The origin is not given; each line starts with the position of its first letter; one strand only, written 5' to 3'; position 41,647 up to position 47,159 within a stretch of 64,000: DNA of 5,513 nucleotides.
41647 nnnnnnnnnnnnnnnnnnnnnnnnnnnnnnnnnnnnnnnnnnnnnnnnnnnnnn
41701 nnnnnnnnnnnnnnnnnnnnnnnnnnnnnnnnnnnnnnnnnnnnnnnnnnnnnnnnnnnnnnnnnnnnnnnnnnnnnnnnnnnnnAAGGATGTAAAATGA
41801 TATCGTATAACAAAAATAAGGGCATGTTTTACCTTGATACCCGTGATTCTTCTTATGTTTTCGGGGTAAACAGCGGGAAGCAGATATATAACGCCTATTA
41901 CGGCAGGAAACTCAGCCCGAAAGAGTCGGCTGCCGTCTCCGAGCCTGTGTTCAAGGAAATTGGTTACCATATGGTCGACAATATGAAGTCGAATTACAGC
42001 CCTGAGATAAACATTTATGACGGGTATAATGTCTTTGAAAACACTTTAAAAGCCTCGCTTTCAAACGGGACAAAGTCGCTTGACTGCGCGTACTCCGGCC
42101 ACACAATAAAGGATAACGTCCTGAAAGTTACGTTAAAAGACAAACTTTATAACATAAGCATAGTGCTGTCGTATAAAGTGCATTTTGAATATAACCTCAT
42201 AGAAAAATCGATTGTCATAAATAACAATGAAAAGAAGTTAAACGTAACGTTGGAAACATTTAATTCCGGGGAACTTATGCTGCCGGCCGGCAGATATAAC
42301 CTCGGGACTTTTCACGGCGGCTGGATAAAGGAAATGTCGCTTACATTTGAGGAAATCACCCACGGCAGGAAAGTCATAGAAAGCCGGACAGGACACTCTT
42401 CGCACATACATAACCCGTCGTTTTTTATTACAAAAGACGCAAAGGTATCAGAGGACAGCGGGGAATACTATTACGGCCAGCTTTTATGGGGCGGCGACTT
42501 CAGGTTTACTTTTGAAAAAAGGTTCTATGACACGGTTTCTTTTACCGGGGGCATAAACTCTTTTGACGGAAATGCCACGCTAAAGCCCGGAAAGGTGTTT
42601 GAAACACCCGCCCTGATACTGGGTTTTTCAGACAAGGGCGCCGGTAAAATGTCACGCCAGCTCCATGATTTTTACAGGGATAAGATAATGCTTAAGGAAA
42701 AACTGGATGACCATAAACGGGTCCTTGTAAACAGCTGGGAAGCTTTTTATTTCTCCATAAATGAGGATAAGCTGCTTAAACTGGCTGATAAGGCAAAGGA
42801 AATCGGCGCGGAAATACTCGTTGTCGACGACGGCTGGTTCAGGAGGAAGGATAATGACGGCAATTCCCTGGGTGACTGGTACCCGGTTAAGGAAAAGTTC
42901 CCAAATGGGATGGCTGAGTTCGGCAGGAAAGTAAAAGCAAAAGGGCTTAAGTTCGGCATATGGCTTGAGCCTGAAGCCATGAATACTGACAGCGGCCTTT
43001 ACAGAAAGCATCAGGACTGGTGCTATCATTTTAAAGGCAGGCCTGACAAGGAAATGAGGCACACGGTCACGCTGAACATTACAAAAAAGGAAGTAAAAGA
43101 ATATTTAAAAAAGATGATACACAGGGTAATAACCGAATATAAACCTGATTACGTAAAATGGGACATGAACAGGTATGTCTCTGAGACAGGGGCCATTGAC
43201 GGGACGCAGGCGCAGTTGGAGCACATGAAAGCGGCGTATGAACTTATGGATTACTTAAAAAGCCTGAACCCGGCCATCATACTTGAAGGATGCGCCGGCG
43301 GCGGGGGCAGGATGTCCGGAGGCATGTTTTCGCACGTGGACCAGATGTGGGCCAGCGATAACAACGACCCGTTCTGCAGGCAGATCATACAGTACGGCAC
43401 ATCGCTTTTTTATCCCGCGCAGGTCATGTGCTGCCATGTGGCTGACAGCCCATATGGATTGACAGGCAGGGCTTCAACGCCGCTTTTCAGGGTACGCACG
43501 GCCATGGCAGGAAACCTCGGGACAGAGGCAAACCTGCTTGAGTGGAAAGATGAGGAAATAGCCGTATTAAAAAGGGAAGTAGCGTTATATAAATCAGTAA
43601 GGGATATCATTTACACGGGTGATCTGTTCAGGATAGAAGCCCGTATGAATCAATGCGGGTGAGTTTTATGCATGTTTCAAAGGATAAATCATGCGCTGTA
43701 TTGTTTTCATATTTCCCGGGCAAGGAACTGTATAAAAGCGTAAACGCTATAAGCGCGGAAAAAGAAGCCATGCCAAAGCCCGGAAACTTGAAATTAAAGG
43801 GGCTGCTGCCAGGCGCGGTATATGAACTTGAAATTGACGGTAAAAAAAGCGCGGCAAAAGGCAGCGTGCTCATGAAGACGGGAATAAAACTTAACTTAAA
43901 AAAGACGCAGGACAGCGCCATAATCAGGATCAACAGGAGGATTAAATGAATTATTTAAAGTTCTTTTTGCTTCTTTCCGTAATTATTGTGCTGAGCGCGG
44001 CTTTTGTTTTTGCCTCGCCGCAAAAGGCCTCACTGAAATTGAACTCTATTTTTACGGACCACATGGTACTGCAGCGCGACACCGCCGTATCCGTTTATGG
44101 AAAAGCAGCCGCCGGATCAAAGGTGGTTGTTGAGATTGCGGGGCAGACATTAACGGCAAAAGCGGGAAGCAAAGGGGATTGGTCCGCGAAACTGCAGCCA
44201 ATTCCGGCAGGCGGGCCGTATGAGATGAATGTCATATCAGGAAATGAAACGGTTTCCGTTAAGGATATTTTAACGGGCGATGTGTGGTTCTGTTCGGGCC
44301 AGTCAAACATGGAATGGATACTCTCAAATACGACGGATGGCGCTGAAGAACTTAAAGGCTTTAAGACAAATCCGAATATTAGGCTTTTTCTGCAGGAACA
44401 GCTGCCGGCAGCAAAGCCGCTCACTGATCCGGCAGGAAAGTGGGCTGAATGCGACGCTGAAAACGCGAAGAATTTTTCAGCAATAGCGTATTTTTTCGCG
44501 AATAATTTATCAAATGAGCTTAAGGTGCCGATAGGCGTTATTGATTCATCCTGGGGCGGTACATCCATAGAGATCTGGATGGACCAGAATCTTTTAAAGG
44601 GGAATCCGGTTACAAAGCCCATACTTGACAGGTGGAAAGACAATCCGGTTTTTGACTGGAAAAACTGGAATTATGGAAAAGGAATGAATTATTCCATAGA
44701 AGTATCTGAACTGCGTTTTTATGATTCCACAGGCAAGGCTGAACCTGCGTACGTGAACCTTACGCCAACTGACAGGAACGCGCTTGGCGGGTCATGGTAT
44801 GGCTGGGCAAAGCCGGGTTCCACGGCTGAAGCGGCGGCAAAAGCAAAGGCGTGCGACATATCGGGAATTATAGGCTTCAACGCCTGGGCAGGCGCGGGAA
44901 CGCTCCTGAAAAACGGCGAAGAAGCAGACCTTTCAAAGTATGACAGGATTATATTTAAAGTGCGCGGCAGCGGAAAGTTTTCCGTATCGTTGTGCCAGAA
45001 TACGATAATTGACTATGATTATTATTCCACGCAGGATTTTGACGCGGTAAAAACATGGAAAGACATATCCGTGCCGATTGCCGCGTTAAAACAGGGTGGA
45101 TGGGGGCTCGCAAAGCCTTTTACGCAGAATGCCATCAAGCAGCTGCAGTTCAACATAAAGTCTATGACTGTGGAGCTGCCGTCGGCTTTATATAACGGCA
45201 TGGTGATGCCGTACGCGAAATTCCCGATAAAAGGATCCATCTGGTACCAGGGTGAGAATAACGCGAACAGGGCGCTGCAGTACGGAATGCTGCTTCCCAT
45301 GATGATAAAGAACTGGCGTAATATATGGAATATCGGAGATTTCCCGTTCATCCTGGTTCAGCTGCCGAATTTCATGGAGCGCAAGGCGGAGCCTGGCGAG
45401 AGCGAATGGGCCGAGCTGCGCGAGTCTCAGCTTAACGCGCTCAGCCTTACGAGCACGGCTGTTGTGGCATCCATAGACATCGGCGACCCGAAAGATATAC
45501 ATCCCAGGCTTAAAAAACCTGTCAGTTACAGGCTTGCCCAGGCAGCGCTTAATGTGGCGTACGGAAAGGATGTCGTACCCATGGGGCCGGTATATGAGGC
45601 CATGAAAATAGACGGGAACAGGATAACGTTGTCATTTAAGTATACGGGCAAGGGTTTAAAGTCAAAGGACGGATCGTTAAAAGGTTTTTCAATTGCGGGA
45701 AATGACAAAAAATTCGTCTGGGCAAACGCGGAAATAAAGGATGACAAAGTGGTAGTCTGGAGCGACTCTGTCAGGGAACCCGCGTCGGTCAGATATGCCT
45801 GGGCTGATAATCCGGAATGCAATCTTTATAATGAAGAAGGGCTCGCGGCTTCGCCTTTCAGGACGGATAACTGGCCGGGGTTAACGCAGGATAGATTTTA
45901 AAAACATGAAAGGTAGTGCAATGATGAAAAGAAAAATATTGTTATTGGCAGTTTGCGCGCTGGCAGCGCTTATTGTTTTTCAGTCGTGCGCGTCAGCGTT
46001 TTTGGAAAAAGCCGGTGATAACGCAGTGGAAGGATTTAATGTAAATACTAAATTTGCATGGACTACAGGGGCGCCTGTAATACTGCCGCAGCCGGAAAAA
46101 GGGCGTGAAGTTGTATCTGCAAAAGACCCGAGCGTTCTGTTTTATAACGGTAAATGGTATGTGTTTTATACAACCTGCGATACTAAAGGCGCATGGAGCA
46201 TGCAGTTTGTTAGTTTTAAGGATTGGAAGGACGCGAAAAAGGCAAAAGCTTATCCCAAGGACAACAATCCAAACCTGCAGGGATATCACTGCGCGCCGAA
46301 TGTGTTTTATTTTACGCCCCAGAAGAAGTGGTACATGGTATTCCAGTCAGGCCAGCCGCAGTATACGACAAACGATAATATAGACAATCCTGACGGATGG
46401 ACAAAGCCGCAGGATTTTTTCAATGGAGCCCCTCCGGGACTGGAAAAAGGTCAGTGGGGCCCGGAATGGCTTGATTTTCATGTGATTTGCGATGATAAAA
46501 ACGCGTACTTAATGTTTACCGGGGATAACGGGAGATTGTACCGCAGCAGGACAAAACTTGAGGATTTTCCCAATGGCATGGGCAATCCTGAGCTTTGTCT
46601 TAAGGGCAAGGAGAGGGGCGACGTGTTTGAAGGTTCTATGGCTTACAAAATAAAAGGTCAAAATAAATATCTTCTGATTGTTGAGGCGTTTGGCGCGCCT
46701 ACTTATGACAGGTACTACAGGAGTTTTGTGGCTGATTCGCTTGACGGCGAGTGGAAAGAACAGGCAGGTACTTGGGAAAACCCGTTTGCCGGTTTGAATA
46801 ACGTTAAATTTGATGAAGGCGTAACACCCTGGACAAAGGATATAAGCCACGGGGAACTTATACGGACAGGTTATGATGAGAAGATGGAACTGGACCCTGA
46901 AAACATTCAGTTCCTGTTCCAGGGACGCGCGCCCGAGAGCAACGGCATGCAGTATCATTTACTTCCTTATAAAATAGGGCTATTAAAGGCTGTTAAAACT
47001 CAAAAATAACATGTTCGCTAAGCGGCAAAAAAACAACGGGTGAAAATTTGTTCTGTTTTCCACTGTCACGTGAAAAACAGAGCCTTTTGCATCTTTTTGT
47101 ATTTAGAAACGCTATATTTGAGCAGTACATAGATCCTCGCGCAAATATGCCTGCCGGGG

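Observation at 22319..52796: About 30 kb xyloglucan-type polysaccharide utilization locus in a non-Bacteroidetes diderm, with its own xylose catabolism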

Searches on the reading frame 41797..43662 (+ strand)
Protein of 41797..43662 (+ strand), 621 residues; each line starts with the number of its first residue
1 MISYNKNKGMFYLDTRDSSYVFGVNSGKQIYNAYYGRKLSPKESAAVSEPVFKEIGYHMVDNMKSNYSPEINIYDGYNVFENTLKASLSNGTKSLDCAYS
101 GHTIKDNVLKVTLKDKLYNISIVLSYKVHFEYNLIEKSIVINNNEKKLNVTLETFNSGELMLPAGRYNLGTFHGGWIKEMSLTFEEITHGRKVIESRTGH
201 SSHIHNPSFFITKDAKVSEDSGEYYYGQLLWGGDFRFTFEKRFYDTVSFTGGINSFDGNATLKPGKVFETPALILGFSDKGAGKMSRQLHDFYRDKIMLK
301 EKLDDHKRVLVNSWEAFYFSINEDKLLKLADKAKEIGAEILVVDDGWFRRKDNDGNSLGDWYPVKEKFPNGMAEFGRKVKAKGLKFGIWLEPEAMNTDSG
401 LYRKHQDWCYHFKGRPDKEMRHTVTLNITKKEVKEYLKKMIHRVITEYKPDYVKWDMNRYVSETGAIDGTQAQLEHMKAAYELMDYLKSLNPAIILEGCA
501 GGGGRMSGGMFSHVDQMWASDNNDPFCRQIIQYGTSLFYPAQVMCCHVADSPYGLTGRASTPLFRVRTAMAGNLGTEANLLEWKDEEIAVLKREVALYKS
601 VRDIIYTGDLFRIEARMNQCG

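Call 4: search_protein_families(library=pfam, proteins=[window:41797-43662:+], max_evalue=0.01)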
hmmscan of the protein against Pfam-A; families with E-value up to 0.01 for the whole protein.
window:41797-43662:+ (621 aa): 4 families
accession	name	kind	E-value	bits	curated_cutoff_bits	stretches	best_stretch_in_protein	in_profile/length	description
PF02065.24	Melibiase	-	7.2e-108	361.1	27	1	268-608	2-347/347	Melibiase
PF16875.11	Glyco_hydro_36N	-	3.4e-43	148.4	27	1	29-263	2-253/253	Glycosyl hydrolase family 36 N-terminal domain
PF01055.32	Glyco_hydro_31_2nd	-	1.6e-06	28.2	23.5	1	322-472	20-172/328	Glycosyl hydrolases family 31 TIM-barrel domain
PF16499.11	Melibiase_2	-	8.9e-05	22.4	23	1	330-390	40-97/284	Alpha galactosidase A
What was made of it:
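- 41797..43662 (+): GH36 alpha-galactosidase; no signal peptide. Accessory gene, not seen in the related loci. Melibiase E 7e-108 and GH36N (call 4).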

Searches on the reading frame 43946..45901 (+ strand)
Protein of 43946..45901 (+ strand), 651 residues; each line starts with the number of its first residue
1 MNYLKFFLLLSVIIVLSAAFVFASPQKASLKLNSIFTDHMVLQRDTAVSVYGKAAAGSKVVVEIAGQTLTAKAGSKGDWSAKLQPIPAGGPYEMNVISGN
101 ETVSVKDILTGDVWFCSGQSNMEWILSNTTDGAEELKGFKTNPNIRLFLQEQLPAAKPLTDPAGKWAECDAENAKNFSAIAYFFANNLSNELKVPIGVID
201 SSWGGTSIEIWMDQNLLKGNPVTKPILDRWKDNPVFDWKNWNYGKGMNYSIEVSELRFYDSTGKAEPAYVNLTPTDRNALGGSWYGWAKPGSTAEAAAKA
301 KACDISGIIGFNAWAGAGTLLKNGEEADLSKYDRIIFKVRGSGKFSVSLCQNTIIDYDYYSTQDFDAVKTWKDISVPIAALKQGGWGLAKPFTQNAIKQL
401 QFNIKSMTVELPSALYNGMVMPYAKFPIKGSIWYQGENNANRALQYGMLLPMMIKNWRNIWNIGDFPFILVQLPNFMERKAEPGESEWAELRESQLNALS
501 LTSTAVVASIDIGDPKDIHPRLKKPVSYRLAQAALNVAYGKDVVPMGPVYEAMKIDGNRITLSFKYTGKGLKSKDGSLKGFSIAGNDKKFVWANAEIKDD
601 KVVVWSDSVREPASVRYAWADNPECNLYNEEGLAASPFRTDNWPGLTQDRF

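Call 4: search_protein_families(library=pfam, proteins=[window:43946-45901:+], max_evalue=0.01)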
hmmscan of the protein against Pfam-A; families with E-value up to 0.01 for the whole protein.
window:43946-45901:+ (651 aa): 2 families
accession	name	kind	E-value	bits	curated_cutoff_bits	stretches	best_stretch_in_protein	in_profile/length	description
PF03629.24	SASA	-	1.5e-17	64.4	24.8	2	415-519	104-207/226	Carbohydrate esterase, sialic acid-specific acetylesterase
PF08547.18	CIA30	-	0.002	18.7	24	1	321-405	57-146/157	Complex I intermediate-associated protein 30 (CIA30)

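Call 74: search_solved_structures(query=window:43946-45901:+, max_evalue=0.001)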
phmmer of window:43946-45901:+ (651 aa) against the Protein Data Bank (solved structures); distinct sequences matched with E-value up to 0.001: 7.
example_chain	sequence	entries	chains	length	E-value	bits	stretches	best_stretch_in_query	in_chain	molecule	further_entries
9h4u_A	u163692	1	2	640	1e-122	414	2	412-643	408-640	Carbohydrate esterase FI8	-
9ega_A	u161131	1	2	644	2.4e-109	369.8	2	411-641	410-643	Sialate O-acetylesterase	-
7kmm_A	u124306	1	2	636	1e-93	318.2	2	408-643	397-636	Sialic acid-specific 9-O-acetylesterase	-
8f9o_A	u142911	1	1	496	4.2e-47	164.1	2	32-219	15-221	Sialic acid acetylesterase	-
8f9p_A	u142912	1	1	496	1.1e-46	162.7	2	32-219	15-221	Sialic acid acetylesterase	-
8f9q_A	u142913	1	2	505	3.5e-41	144.6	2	33-220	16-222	Sialic acid acetylesterase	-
8f9r_A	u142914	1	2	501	3.1e-39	138.1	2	31-219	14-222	Sialic acid acetylesterase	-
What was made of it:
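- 43946..45901 (+): CE20-type (SASA-fold) acetylesterase, signal peptide I. PDB 9h4u 1e-122, 9ega 2e-110, 7kmm (XacXaeA) 1e-93 (call 74).
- On CE20 xyloglucan acetylesterase: Closer still to 9h4u and 9ega (call 74).
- The esterase is closest to CE20-type enzymes, including the xyloglucan acetylesterase (call 74).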

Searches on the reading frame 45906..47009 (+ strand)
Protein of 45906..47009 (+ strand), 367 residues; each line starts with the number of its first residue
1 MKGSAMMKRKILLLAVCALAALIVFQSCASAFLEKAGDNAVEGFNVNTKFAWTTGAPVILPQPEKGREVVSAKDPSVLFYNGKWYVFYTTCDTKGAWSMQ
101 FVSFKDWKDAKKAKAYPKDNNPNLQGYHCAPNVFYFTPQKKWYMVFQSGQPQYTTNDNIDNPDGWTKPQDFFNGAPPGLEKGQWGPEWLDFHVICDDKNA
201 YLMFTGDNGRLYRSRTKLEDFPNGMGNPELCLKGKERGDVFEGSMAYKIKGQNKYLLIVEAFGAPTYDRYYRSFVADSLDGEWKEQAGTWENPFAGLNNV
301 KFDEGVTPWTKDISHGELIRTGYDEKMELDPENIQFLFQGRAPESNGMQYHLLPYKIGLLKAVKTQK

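Call 4: search_protein_families(library=pfam, proteins=[window:45906-47009:+], max_evalue=0.01)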
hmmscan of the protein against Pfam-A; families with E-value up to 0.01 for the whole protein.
window:45906-47009:+ (367 aa): 2 families
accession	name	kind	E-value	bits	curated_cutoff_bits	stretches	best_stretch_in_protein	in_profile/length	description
PF03664.19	Glyco_hydro_62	-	3.4e-60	204.1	22.1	1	48-333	5-272/272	Glycosyl hydrolase family 62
PF04616.20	Glyco_hydro_43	-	0.0007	19.5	32.2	1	71-286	9-224/288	Glycosyl hydrolases family 43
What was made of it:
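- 45906..47009 (+): GH62 alpha-L-arabinofuranosidase; probable lipoprotein (FQSC). Pfam GH62 E 3e-60 (call 4).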
